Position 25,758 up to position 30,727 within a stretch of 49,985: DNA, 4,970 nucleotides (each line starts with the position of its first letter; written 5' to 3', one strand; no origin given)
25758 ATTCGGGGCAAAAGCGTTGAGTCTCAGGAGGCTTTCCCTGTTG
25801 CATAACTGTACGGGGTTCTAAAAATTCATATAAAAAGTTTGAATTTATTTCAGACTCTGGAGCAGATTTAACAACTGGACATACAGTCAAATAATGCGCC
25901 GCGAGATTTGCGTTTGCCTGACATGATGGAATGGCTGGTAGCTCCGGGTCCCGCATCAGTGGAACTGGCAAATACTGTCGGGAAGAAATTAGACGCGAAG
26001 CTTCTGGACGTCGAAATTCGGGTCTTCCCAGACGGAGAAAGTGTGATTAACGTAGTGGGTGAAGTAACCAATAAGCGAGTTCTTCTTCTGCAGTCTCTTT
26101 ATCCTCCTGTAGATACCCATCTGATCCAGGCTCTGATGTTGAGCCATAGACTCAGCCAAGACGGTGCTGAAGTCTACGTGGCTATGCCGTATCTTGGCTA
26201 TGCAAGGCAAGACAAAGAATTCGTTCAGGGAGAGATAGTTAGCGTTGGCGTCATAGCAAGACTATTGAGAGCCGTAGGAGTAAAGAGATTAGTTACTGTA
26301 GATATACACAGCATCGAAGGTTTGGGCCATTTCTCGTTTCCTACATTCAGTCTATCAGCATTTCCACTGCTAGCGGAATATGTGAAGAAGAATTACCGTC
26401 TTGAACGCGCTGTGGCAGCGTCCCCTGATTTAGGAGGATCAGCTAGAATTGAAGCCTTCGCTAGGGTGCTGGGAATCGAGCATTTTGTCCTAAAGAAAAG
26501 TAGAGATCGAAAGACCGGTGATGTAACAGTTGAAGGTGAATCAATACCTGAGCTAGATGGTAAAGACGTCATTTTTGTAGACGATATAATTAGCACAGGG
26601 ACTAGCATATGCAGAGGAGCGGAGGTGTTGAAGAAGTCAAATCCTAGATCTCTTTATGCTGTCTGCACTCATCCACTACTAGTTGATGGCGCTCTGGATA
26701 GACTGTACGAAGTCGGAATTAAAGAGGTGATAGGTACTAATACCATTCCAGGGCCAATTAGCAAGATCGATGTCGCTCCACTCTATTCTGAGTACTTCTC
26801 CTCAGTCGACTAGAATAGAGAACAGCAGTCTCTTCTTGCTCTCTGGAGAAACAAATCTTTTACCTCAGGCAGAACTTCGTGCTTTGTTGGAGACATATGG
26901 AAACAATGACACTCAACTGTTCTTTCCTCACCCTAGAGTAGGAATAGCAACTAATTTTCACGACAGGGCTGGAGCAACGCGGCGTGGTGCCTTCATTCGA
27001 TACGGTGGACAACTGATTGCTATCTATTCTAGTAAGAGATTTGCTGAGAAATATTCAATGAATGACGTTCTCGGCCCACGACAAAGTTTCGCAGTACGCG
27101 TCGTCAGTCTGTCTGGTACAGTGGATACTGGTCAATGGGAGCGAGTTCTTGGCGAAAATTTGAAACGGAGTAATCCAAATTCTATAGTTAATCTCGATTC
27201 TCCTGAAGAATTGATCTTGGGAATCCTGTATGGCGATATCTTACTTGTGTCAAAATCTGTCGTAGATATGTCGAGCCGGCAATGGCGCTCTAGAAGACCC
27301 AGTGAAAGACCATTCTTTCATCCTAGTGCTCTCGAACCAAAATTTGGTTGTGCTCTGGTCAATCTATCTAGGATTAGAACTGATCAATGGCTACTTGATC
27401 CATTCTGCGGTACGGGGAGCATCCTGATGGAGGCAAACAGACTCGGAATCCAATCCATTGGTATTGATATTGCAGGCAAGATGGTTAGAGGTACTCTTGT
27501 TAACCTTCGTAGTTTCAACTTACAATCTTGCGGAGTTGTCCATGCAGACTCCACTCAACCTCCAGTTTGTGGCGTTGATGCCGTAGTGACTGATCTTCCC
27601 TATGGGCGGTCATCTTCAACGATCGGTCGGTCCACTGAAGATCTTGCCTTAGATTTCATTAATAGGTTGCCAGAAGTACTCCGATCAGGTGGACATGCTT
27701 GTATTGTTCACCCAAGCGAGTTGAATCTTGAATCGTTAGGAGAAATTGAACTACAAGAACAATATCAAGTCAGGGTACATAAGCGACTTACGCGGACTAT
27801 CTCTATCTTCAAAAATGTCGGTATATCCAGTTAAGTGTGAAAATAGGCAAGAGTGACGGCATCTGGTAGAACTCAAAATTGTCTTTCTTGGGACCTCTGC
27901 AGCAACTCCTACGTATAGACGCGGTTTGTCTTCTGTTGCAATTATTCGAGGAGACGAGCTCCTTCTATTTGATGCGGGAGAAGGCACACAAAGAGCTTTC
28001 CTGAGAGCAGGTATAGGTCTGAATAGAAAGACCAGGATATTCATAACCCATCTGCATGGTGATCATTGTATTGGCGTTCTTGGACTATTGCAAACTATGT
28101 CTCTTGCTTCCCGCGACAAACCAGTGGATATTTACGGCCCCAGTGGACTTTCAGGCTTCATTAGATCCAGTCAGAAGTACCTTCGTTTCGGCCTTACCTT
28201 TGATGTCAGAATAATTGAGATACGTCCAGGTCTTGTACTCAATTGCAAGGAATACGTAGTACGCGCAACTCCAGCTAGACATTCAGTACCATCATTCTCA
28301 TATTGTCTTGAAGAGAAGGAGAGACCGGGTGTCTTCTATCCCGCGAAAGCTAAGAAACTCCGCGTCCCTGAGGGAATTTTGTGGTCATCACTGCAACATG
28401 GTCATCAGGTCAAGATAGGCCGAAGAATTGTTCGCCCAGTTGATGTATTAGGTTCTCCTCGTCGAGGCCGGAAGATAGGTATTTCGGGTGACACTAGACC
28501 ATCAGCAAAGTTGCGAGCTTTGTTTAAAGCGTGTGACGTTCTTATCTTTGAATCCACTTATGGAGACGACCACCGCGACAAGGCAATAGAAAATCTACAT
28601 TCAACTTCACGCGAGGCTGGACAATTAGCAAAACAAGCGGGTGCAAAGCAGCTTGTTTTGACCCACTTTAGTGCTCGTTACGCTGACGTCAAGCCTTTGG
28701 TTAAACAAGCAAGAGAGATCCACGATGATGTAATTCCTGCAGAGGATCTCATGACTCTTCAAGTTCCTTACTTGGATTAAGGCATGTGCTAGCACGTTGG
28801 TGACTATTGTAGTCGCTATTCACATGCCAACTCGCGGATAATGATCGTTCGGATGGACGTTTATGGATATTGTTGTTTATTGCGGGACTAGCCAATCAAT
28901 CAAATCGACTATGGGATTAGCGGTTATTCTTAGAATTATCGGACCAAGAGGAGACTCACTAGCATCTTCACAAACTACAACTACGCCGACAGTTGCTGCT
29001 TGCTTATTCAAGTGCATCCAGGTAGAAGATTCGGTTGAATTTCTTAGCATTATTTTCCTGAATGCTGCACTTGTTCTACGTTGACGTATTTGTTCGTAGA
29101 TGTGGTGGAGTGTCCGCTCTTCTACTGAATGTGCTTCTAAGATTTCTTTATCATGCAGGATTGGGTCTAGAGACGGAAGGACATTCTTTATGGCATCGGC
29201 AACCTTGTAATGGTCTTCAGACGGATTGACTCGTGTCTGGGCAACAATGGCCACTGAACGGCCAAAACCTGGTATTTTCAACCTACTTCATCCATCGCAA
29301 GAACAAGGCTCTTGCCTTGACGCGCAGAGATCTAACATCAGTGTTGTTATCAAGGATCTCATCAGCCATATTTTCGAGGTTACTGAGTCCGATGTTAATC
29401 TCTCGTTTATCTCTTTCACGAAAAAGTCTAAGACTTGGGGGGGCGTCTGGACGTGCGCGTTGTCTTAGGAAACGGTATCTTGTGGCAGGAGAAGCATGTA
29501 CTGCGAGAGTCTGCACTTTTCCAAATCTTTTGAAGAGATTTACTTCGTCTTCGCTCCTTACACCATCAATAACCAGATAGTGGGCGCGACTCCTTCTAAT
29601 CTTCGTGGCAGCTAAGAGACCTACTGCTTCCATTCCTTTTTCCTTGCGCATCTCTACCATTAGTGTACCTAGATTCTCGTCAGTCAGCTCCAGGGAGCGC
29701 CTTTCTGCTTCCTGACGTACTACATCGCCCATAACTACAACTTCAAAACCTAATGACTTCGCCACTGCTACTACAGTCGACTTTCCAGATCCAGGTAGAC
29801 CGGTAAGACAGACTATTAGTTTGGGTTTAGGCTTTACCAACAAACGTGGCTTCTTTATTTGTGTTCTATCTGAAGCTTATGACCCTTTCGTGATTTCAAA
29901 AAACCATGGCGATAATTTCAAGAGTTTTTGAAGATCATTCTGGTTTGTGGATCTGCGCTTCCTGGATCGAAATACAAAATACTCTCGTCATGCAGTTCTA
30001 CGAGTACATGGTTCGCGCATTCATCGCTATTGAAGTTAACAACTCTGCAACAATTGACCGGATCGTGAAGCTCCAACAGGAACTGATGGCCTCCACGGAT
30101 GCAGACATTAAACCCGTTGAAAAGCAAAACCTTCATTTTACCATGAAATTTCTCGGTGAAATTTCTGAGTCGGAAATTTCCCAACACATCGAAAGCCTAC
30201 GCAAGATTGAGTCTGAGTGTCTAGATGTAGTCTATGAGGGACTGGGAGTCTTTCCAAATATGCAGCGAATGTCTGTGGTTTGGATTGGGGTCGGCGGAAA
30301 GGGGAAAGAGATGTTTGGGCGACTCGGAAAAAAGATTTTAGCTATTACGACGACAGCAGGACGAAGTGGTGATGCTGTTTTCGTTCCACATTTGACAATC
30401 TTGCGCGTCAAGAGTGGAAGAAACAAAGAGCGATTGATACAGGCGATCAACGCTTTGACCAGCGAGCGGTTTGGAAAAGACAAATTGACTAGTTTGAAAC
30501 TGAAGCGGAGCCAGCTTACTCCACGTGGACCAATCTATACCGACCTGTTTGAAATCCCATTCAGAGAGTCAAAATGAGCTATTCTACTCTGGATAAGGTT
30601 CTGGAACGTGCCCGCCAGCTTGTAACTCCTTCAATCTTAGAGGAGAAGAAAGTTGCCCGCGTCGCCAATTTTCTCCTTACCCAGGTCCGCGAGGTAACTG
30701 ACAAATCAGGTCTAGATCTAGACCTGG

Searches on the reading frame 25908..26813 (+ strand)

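Call 46: search_protein_families(library=pfam, proteins=[window:25908-26813:+], max_evalue=0.00001)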
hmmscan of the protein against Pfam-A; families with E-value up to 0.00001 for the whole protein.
window:25908-26813:+ (301 aa): 3 families
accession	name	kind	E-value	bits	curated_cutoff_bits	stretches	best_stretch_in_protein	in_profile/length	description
PF13793.12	Pribosyltran_N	-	2e-20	73.2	25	1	14-124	6-117/117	N-terminal domain of ribose phosphate pyrophosphokinase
PF14572.12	Pribosyl_synth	-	7.8e-13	49.2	27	1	215-288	80-153/184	Phosphoribosyl synthetase-associated domain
PF00156.33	Pribosyltran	-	1.3e-11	44.5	26.3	1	156-255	20-124/158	Phosphoribosyl transferase domain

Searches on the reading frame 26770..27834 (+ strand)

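Call 46: search_protein_families(library=pfam, proteins=[window:26770-27834:+], max_evalue=0.00001)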
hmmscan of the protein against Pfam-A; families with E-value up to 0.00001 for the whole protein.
window:26770-27834:+ (354 aa): 2 families
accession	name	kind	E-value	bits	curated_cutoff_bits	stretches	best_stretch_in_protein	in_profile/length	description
PF01170.24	UPF0020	-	2.1e-25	90.1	22.3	1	178-342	2-195/197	RMKL-like, methyltransferase domain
PF01555.25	N6_N4_Mtase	-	4.9e-08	33.6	26.7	1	204-239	181-216/221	DNA methylase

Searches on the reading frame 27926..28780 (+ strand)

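Call 46: search_protein_families(library=pfam, proteins=[window:27926-28780:+], max_evalue=0.00001)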
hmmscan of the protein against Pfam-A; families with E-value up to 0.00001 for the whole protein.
window:27926-28780:+ (284 aa): 3 families
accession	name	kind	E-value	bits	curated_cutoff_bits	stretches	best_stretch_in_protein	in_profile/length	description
PF12706.13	Lactamase_B_2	-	4.2e-19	69.4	27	2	13-129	3-131/200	Beta-lactamase superfamily domain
PF00753.33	Lactamase_B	-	9.8e-10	39.1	22.7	1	3-57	8-66/196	Metallo-beta-lactamase superfamily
PF13691.12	Lactamase_B_4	-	5.1e-06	26.5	27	0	14-46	25-59/63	tRNase Z endonuclease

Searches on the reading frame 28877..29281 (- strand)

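Call 46: search_protein_families(library=pfam, proteins=[window:28877-29281:-], max_evalue=0.00001)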
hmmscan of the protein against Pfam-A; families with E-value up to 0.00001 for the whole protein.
window:28877-29281:- (134 aa): 1 family
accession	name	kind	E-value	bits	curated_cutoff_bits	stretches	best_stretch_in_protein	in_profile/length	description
PF01877.22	RNA_binding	-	2.3e-10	41.2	26.9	1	12-115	2-114/120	RNA binding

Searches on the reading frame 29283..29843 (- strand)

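Call 47: search_protein_families(library=pfam, proteins=[window:29283-29843:-], max_evalue=0.00001)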
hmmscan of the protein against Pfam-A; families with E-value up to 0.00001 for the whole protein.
window:29283-29843:- (186 aa): 3 families
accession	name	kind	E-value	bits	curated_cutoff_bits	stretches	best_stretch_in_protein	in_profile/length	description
PF13207.12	AAA_17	-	1.6e-14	54.8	27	1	14-131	1-125/136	AAA domain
PF13238.12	AAA_18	-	1.3e-11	45.5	29.4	1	11-133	1-115/128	AAA domain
PF13671.12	AAA_33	-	1.7e-06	28.8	27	1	11-134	2-123/143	AAA domain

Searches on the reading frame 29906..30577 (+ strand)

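Call 47: search_protein_families(library=pfam, proteins=[window:29906-30577:+], max_evalue=0.00001)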
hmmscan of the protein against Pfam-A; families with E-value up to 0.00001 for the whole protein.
window:29906-30577:+ (223 aa): 3 families
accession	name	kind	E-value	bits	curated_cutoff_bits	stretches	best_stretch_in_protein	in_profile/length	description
PF02834.22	LigT_PEase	-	2.2e-22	79.5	23.3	1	47-126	5-87/87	LigT like Phosphoesterase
PF13563.12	2_5_RNA_ligase2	-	1.7e-09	38.3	27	1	67-198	17-147/152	2'-5' RNA ligase superfamily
PF10469.15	AKAP7_NLS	-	2.2e-09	38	24.4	1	39-204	4-192/208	AKAP7 2'5' RNA ligase-like domain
